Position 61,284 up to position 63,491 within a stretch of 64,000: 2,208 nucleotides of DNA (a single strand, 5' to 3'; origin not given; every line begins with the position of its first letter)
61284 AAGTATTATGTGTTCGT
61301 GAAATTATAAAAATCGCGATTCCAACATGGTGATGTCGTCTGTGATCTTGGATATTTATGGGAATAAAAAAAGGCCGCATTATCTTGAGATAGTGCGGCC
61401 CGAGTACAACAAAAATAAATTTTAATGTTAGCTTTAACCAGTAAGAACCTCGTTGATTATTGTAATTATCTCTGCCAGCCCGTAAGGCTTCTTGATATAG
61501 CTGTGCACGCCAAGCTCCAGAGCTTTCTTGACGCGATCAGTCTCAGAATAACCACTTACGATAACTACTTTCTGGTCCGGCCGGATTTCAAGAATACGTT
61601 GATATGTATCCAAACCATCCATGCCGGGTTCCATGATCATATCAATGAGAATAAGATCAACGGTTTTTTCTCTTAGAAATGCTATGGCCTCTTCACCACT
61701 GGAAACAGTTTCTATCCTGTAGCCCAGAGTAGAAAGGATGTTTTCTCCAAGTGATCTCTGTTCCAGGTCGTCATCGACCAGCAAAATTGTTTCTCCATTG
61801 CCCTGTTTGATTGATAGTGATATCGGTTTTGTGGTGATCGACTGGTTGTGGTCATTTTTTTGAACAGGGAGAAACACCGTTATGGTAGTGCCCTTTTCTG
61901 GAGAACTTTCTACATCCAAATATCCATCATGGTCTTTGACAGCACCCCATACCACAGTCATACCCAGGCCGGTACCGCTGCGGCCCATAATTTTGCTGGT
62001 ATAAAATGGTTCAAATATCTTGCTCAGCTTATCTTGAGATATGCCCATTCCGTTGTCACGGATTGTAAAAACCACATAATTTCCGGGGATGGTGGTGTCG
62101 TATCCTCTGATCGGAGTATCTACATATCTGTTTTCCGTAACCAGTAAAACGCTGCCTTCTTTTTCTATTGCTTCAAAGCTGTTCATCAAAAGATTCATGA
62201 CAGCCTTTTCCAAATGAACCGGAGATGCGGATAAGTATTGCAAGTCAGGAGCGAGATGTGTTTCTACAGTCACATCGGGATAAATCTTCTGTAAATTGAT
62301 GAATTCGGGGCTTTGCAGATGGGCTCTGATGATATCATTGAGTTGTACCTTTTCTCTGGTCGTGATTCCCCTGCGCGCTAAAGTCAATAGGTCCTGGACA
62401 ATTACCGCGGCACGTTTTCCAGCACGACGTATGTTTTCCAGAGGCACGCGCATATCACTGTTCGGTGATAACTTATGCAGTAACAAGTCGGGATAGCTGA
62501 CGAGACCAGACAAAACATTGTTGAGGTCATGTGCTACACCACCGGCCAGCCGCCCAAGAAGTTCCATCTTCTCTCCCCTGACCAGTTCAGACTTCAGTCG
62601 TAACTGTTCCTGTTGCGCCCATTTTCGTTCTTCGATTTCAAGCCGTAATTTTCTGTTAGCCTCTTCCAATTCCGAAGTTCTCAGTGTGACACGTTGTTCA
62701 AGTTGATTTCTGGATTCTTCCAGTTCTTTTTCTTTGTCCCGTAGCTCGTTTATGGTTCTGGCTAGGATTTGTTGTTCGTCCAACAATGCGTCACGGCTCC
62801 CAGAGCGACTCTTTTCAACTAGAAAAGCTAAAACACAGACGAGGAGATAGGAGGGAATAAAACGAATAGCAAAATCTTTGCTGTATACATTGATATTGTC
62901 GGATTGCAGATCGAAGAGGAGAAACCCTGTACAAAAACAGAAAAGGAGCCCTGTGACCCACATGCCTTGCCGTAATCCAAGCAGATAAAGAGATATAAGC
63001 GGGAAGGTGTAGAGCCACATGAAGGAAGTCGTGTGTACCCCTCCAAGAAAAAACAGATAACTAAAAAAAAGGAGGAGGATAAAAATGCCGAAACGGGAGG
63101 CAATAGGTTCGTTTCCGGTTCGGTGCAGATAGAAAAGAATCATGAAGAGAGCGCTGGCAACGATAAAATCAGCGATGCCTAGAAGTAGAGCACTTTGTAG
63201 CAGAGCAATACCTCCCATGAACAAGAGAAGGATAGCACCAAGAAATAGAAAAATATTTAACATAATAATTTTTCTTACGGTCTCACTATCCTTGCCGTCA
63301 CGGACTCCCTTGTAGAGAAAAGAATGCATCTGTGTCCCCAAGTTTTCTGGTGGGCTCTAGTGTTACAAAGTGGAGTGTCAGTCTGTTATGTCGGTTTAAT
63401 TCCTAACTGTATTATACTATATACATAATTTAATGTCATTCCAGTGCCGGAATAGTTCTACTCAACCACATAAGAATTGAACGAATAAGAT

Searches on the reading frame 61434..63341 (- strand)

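Call 54: search_protein_families(library=pfam, proteins=[window:61434-63341:-], max_evalue=0.0001)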
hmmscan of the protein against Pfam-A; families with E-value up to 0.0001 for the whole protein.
window:61434-63341:- (635 aa): 4 families
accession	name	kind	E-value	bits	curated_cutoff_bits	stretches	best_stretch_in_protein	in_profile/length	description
PF00072.30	Response_reg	-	8.8e-25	87.5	30.2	1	519-629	1-110/111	Response regulator receiver domain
PF02518.31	HATPase_c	-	1.3e-20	74.3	26.4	1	374-494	3-110/111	Histidine kinase-, DNA gyrase B-, and HSP90-like ATPase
PF20966.2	MASE6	-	1.4e-12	48.4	27.4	1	19-186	4-170/170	MASE6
PF00512.31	HisKA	-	3.6e-07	30.6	26.9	1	262-324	2-63/66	His Kinase A (phospho-acceptor) domain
